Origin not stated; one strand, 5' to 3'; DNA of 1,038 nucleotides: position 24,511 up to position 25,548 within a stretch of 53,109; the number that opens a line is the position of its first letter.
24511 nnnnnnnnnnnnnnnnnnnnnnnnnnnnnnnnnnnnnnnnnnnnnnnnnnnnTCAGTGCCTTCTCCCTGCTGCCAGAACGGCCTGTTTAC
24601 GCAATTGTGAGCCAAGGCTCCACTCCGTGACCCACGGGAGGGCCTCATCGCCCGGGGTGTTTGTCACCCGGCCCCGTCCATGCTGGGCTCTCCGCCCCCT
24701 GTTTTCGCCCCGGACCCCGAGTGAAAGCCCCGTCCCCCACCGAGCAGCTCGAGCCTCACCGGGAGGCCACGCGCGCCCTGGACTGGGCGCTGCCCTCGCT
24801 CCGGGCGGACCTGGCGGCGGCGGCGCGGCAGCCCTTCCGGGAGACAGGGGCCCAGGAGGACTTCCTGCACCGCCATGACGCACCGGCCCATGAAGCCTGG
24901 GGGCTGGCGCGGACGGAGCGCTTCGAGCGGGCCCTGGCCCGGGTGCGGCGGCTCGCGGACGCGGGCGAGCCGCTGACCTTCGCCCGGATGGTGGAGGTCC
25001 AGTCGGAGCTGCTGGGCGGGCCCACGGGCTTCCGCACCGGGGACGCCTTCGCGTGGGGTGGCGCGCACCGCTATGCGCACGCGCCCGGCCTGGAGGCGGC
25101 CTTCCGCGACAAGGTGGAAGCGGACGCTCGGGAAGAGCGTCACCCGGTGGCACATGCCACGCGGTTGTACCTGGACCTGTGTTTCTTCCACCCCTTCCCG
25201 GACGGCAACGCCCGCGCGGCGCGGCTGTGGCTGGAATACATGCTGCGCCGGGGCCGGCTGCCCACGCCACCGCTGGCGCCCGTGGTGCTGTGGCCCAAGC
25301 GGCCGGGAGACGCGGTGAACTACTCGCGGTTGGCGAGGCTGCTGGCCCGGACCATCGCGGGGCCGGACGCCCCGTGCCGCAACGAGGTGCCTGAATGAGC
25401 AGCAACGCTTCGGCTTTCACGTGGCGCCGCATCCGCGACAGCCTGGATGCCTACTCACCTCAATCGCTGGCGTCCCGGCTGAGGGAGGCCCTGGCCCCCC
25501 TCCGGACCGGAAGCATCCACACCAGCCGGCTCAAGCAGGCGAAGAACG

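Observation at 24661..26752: Three-gene translationally coupled module: Fic-fold protein with degenerate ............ motif plus two paralogous proteins of unknown family (GGYCWCH motif)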

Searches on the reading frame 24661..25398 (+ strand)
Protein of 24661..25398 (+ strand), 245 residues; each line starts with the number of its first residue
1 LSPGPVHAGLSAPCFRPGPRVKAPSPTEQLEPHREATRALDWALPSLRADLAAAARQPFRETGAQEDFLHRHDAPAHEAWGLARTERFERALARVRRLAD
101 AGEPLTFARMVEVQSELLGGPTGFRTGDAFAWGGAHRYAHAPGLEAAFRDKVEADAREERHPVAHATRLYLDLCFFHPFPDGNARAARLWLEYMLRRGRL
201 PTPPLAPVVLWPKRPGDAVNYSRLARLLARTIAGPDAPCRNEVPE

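Call 3: search_protein_families(library=pfam, proteins=[window:24661-25398:+], max_evalue=1)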
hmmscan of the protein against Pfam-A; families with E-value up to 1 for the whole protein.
window:24661-25398:+ (245 aa): 1 family
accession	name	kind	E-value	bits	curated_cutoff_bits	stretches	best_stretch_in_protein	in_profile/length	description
PF02661.23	Fic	-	1.2e-08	36.1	24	1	112-195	9-93/93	Fic/DOC family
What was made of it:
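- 24721..25398 (+): Fic gene (225 aa). The longest ORF starts at TTG 24661, but orthologues support GTG 24721. Pfam PF02661 E 1.2e-8 (call 3).
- On Fic/Fido domain (Pfam PF02661): 36.1 bits against a cut-off of 24, E 1.2e-8 (call 3).
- Checked: It hits Pfam PF02661 at E 1.2e-8, 36.1 bits against a cut-off of 24 (call 3).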

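Call 4: search_protein_families(library=ncbifam, proteins=[window:24661-25398:+], max_evalue=1)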
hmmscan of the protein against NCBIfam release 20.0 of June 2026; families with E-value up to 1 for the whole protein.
window:24661-25398:+ (245 aa): 3 families
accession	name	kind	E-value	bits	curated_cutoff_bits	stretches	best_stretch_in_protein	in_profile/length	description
NF041381.1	XopAC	subfamily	5.6e-08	31.9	450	1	83-202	282-418/451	XopAC/AvrAC family type III secretion system effector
NF046029.1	ProtAdlyltaseNmFic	equivalog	7.1e-05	22.6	230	1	168-197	88-117/177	protein adenylyltransferase Fic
TIGR02613.1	mob_myst_B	hypoth_equivalog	0.0012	18.7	124.4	1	165-197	111-143/186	mobile mystery protein B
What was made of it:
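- Checked: Neither has a hit in Pfam or NCBIfam (calls 3, 4).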

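Call 7: search_solved_structures(query=window:24661-25398:+, max_evalue=1, show_alignments=2)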
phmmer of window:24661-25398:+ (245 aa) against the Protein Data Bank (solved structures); distinct sequences matched with E-value up to 1: 30.
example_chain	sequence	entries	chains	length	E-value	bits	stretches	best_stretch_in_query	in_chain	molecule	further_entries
2g03_A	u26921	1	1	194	0.00013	24.7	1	88-198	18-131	hypothetical protein NMA0004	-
3se5_A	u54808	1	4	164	0.00015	24.5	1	90-198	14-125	Cell filamentation protein Fic-related protein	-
5cmt_A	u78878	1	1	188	0.00021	24.1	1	90-198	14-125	Adenosine monophosphate-protein transferase NmFic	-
5ckl_A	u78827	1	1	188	0.00021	24.1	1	90-198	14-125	Adenosine monophosphate-protein transferase NmFic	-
3sn9_A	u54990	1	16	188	0.00022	24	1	90-198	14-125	Cell filamentation protein Fic-related protein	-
3zlm_A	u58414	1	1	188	0.00022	24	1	90-198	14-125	ADENOSINE MONOPHOSPHATE-PROTEIN TRANSFERASE NMFIC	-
3s6a_A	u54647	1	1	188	0.00022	24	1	90-198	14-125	Cell filamentation protein Fic-related protein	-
4rgl_A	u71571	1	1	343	0.0003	23.6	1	144-199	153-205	Filamentation induced by cAMP protein Fic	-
9yz5_A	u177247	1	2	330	0.00052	22.8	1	124-201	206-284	Protein adenylyltransferase FICD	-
6i7j_A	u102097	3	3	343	0.00054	22.7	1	124-201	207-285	Adenosine monophosphate-protein transferase FICD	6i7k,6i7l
6zmd_B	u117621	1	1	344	0.00054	22.7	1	124-201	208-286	Protein adenylyltransferase FICD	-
6i7i_A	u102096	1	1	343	0.00055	22.7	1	124-201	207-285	Adenosine monophosphate-protein transferase FICD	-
6i7g_A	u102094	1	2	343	0.00055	22.7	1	124-201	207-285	Adenosine monophosphate-protein transferase FICD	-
4u04_A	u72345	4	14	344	0.00055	22.7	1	124-201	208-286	Adenosine monophosphate-protein transferase FICD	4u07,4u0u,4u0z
6i7h_A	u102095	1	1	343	0.00055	22.7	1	124-201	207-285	Adenosine monophosphate-protein transferase FICD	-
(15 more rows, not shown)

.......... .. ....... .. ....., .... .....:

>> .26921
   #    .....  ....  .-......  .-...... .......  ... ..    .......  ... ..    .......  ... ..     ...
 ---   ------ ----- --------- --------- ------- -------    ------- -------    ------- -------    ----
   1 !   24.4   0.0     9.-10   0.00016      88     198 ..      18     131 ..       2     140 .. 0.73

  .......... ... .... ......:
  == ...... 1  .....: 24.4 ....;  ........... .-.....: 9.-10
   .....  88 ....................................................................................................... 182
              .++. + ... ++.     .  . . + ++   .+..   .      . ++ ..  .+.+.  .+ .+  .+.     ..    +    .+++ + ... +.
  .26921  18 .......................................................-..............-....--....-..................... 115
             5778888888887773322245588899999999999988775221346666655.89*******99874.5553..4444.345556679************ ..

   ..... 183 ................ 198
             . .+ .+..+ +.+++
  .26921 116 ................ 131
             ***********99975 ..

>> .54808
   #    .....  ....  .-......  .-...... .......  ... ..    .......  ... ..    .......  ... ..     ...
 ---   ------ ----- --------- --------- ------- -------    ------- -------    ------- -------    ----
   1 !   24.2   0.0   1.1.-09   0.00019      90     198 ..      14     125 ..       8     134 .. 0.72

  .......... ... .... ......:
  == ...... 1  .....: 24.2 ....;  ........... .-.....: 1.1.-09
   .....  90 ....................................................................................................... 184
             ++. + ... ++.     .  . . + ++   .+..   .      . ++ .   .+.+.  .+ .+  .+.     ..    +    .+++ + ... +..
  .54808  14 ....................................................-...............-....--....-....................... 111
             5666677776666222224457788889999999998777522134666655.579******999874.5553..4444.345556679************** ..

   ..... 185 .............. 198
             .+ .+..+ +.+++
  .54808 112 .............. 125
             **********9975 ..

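Call 12: find_homologous_proteins(query=window:24661-25398:+)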
Query window:24661-25398:+ (245 aa): 53 proteins with E <= 0.001 among 8000 candidates.
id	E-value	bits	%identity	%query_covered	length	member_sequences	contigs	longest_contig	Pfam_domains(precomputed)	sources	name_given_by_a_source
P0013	4.1e-132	457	92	92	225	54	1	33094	PF02661.24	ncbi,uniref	ncbi:Fic family protein [Corallococcus exiguus]|uniref:Fic family protein n=1 Tax=Corallococcus exig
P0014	7.8e-130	450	90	92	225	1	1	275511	PF02661.24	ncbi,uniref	ncbi:Fic family protein [Corallococcus interemptor]|uniref:Fic family protein n=1 Tax=Corallococcus 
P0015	1.2e-129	449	91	92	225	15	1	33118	PF02661.24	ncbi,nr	ncbi:Fic family protein [Corallococcus exiguus]|nr:Fic family protein [Corallococcus exiguus]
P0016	2.6e-125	435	88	91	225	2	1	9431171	PF02661.24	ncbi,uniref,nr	ncbi:Fic family protein [Corallococcus sp. EGB]|uniref:Fic family protein n=1 Tax=Corallococcus sp. 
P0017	1.1e-124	433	87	91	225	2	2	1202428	PF02661.24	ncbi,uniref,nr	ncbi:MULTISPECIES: Fic family protein [Corallococcus]|uniref:Fic family protein n=1 Tax=Corallococcu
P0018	3.7e-118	412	84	91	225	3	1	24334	PF02661.24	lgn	-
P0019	4.0e-116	405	83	91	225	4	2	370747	PF02661.24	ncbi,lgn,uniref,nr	ncbi:hypothetical protein G4177_24870 [Corallococcus sp. ZKHCc1 1396]|uniref:Fido domain-containing 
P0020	8.1e-116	404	83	92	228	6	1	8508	PF02661.24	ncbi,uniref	ncbi:Fic family protein, partial [Corallococcus terminator]|uniref:Fic family protein n=1 Tax=Corall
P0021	1.5e-115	403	84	91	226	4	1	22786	PF02661.24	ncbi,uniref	ncbi:hypothetical protein D7V97_18310, partial [Corallococcus sp. CA053C]|uniref:Fic family protein 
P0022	1.1e-111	390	81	91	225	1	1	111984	PF02661.24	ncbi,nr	ncbi:MAG: hypothetical protein EOO71_04345 [Myxococcaceae bacterium]|nr:MAG: hypothetical protein EO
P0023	1.0e-87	312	68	90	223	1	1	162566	PF02661.24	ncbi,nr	ncbi:Fic family protein [Myxococcaceae bacterium JPH2]|nr:Fic family protein [Myxococcaceae bacteriu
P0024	1.3e-81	292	65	95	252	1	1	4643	PF02661.24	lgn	-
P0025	2.4e-79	284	66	89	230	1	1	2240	PF02661.24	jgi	jgi:hypothetical protein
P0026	3.0e-79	284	64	87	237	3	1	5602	PF02661.24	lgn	-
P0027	1.3e-78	282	64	90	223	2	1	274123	PF02661.24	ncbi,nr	ncbi:hypothetical protein DRW03_23745 [Corallococcus sp. H22C18031201]|nr:hypothetical protein DRW03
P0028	2.3e-78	281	64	87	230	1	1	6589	PF02661.24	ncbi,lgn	ncbi:Fic family protein [Pyxidicoccus sp. 3LG]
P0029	4.3e-78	280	68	83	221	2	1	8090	PF02661.24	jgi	jgi:hypothetical protein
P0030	1.0e-77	279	65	88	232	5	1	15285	PF02661.24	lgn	-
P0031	1.7e-77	278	66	86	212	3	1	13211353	PF02661.24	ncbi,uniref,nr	ncbi:Fic family protein [Pyxidicoccus parkwayensis]|uniref:Fic family protein n=1 Tax=Pyxidicoccus p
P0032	1.1e-76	276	64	86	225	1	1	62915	PF02661.24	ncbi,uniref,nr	ncbi:Fic family protein [Pyxidicoccus xibeiensis]|uniref:Fic family protein n=1 Tax=Pyxidicoccus xib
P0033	2.1e-76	275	64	89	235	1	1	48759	PF02661.24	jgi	jgi:hypothetical protein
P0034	2.5e-76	275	64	91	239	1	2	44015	PF02661.24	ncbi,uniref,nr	ncbi:hypothetical protein HPC49_03545 [Pyxidicoccus fallax]|uniref:Fido domain-containing protein n=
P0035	1.5e-75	272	65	85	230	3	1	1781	PF02661.24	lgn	-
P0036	3.7e-75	271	64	87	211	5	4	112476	PF02661.24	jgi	jgi:Fic family protein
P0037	1.3e-74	269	66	82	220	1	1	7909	PF02661.24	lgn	-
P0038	4.4e-74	267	63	85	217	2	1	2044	PF02661.24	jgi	jgi:hypothetical protein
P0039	5.2e-71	257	65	82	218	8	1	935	PF02661.24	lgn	-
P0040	2.7e-68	248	61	84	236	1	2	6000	PF02661.24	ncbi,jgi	jgi:hypothetical protein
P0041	2.5e-66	242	62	80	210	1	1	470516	PF02661.24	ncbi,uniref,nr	ncbi:Fic family protein [Hyalangium rubrum]|uniref:Fic family protein n=1 Tax=Hyalangium rubrum TaxI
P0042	4.1e-65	238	58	85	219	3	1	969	PF02661.24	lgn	-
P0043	6.8e-64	234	60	85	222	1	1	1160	PF02661.24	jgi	jgi:Fic/DOC family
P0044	7.5e-61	224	55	85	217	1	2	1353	PF02661.24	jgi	jgi:hypothetical protein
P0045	1.6e-51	193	61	75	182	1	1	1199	PF02661.24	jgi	-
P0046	2.1e-48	183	49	85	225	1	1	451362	PF02661.24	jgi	jgi:hypothetical protein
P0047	4.1e-46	176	48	85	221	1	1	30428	PF02661.24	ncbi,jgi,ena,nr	ncbi:MAG TPA: Fic family protein [Planctomycetota bacterium]|nr:Fic family protein [Planctomycetota 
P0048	1.1e-44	171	49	85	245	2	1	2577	PF02661.24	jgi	jgi:hypothetical protein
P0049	1.2e-35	141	47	85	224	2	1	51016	PF02661.24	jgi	jgi:hypothetical protein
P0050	1.2e-34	138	41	83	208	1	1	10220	PF02661.24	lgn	-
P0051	1.5e-34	138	46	84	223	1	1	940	PF02661.24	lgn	-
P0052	2.8e-34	137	46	77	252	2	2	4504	PF02661.24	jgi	-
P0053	1.6e-31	128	40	85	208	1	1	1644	PF02661.24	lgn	-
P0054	1.8e-31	128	41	85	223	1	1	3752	PF02661.24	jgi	jgi:hypothetical protein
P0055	3.7e-27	113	37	82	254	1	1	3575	PF02661.24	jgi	-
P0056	9.8e-23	99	43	54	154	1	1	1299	PF02661.24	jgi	jgi:hypothetical protein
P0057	1.8e-22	98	44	66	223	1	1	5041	PF02661.24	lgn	-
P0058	2.5e-22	98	43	55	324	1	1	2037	PF02661.24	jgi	jgi:hypothetical protein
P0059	4.9e-20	90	48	47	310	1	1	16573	PF02661.24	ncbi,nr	ncbi:MAG: Fic family protein, partial [Deltaproteobacteria bacterium]|nr:Fic family protein [Deltapr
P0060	1.4e-19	89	40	70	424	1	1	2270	PF02661.24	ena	-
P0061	1.0e-18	86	45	47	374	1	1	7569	PF02661.24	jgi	jgi:Fic/DOC family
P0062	1.3e-18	85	46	36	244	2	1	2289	PF02661.24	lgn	-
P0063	1.2e-17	82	48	47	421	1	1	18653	PF02661.24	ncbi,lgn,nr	ncbi:MAG: Fic family protein [Deltaproteobacteria bacterium]|nr:Fic family protein [Deltaproteobacte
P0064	1.9e-14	72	44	49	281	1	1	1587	PF08309.18,PF02661.24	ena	-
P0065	4.6e-13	67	38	59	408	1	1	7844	PF02661.24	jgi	jgi:Fic/DOC family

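Call 15: find_encoding_contigs(protein=P0031, flank=6000, max_places=2)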
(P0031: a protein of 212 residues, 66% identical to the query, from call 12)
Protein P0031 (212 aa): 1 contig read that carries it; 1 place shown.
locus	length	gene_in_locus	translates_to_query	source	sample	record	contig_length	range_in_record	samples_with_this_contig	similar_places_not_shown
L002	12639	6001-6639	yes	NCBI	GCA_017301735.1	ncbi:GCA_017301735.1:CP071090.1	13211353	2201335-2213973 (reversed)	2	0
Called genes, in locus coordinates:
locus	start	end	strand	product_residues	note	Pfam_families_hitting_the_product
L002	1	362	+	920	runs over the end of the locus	PF00176:SNF2-rel_dom, PF00270:DEAD (weak), PF04851:ResIII (weak), PF00271:Helicase_C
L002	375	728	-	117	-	PF01713:Smr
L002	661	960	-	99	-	-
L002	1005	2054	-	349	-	PF01904:DUF72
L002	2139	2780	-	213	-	PF00072:Response_reg, PF08281:Sigma70_r4_2 (faint), PF00196:GerE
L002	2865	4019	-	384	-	PF07730:HisKA_3, PF02518:HATPase_c (weak)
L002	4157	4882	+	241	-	PF10067:DUF2306 (weak)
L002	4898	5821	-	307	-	PF00781:DAGK_cat, PF19279:YegS_C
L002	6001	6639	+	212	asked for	PF02661:Fic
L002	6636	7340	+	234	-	-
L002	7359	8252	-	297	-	PF03372:Exo_endo_phos, PF14529:Exo_endo_phos_2 (weak)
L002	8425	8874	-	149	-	PF12680:SnoaL_2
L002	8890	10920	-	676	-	PF00724:Oxidored_FMN, PF00070:Pyr_redox (faint), PF03486:HI0933_like (faint), PF07992:Pyr_redox_2, PF12831:FAD_oxidored (weak), PF13738:Pyr_redox_3 (faint), PF13450:NAD_binding_8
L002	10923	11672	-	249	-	PF00657:Lipase_GDSL, PF13472:Lipase_GDSL_2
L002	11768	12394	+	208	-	PF00440:TetR_N, PF13305:TetR_C_33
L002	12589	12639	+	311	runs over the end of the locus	PF05544:Pro_racemase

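Call 16: find_encoding_contigs(protein=P0041, flank=6000, max_places=2)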
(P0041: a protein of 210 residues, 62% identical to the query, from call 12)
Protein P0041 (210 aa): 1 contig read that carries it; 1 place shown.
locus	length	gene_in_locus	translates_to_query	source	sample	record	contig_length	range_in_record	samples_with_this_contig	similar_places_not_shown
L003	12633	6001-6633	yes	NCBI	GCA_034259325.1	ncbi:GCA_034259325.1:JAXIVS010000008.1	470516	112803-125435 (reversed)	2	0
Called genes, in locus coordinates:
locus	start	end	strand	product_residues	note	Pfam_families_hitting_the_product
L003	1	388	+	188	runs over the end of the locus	-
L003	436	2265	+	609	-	PF00069:Pkinase, PF01636:APH (faint), PF03109:ABC1 (faint), PF07714:PK_Tyr_Ser-Thr, PF08308:PEGA (faint)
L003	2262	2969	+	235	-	-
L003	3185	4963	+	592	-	PF24517:CBM96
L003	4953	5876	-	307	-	PF00781:DAGK_cat, PF19279:YegS_C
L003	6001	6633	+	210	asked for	PF02661:Fic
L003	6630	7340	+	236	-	-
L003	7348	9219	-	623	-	PF00989:PAS (weak), PF13188:PAS_8 (weak), PF13426:PAS_9 (weak), PF00512:HisKA, PF02518:HATPase_c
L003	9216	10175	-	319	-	PF13379:NMT1_2, PF09084:NMT1 (weak)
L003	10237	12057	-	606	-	PF01336:tRNA_anti-codon, PF00152:tRNA-synt_2, PF02938:GAD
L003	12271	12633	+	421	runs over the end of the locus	-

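Call 17: find_encoding_contigs(protein=P0047, flank=6000, max_places=2)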
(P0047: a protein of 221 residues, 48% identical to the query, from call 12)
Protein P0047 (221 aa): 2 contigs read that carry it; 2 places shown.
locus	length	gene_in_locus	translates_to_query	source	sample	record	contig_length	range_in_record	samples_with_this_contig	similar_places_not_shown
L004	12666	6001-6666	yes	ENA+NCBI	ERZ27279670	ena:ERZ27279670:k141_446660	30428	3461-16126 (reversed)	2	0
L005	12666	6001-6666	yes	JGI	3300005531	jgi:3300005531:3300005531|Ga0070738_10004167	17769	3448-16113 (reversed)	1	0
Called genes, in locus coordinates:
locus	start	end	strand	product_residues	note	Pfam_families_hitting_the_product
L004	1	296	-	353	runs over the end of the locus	PF12796:Ank_2, PF00023:Ank (faint), PF13606:Ank_3 (faint), PF13637:Ank_4 (faint), PF13857:Ank_5 (faint), PF12796:Ank_2 (weak)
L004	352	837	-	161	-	-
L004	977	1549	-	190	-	PF09346:SMI1_KNR4 (weak)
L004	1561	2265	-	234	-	-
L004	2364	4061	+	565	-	PF13620:CarboxypepD_reg (weak), PF13715:CarbopepD_reg_2 (faint), PF13620:CarboxypepD_reg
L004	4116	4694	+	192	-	-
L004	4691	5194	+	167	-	PF00903:Glyoxalase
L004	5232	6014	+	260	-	-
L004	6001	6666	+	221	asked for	PF02661:Fic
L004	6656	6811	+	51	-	-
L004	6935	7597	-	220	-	PF00440:TetR_N, PF16925:TetR_C_13 (weak)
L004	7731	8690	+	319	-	PF00106:adh_short, PF08659:KR, PF13561:adh_short_C2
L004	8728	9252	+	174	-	PF25954:Beta-barrel_RND_2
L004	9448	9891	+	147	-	PF04073:tRNA_edit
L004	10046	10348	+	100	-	PF13560:HTH_31 (weak), PF01381:HTH_3 (weak)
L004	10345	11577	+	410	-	PF13657:Couple_hipA, PF07804:HipA_C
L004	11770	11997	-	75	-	-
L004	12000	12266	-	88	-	-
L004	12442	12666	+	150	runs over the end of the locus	PF20432:Xre-like-HTH, PF09722:Xre_MbcA_ParS_C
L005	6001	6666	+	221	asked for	PF02661:Fic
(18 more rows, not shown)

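Call 43: find_related_loci(query=A2, collection=genome_contigs, flank=4000)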
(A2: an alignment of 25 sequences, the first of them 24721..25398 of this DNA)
Query A2 (225 aa) in genome_contigs; peptide patterns used: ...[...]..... (x = any residue, [..] = any of these).
300 stretches matched a pattern; 276 encode a relative of the query (tblastn E <= 1e-3); the best 80 are kept; 80 distinct loci.
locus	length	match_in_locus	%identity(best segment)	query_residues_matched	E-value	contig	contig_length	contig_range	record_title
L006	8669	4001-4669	91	1-223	1e-132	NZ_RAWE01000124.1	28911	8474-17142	Corallococcus carmarthensis strain CA043D NODE_124_28911_cov_23.8104_ID_10827, whole genome shotgun sequence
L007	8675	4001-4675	90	1-225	3e-132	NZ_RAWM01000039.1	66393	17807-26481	Corallococcus interemptor strain AB047A NODE_39_66393_cov_63.9962_ID_7997, whole genome shotgun sequence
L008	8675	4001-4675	88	1-225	3e-128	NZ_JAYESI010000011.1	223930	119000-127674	Corallococcus sp. RDP092CA NODE_11_length_223930_cov_14.958258, whole genome shotgun sequence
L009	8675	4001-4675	92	1-225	4e-128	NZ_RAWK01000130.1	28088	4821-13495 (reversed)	Corallococcus aberystwythensis strain AB050A NODE_130_28088_cov_21.2823_ID_11699, whole genome shotgun sequence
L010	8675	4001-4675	94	1-225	1e-126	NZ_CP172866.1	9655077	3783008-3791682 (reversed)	Corallococcus coralloides strain KYC2213 chromosome, complete genome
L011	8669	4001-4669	92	1-223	1e-125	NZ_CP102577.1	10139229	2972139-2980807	Corallococcus exercitus strain SDU142 chromosome, complete genome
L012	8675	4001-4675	91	1-225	1e-124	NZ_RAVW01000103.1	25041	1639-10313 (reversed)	Corallococcus exercitus strain AB043A NODE_103_25041_cov_8.53817_ID_16579, whole genome shotgun sequence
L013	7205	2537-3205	84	1-223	3e-118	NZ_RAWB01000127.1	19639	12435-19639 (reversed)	Corallococcus llansteffanensis strain CA051B NODE_127_19639_cov_12.7533, whole genome shotgun sequence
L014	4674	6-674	84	1-223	1e-117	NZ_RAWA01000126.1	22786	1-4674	Corallococcus sp. CA053C NODE_126_22786_cov_21.4842, whole genome shotgun sequence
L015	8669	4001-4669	81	1-223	9e-115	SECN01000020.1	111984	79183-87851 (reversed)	MAG: Myxococcaceae bacterium isolate PMG_225 scaffold_1201, whole genome shotgun sequence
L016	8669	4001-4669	83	1-223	3e-112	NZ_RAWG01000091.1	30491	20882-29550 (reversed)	Corallococcus sicarius strain CA040B NODE_91_30491_cov_42.9889, whole genome shotgun sequence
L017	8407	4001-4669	80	1-223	3e-112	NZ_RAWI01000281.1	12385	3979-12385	Corallococcus praedator strain CA031B NODE_281_12385_cov_29.8259, whole genome shotgun sequence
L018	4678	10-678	82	1-223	3e-116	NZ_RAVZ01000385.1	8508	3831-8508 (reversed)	Corallococcus terminator strain CA054A NODE_385_8508_cov_23.4502, whole genome shotgun sequence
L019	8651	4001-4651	65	1-219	7e-80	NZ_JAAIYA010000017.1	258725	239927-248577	Pyxidicoccus caerfyrddinensis strain CA032A NODE_17_length_258725_cov_19.0387, whole genome shotgun sequence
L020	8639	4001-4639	65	8-222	6e-80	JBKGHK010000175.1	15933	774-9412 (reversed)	Pyxidicoccus sp. 3LFB2 NODE_175_length_15933_cov_45.137360, whole genome shotgun sequence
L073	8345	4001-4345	48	62-175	3e-19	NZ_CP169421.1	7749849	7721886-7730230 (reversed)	Streptomyces sp. JL2001 chromosome, complete genome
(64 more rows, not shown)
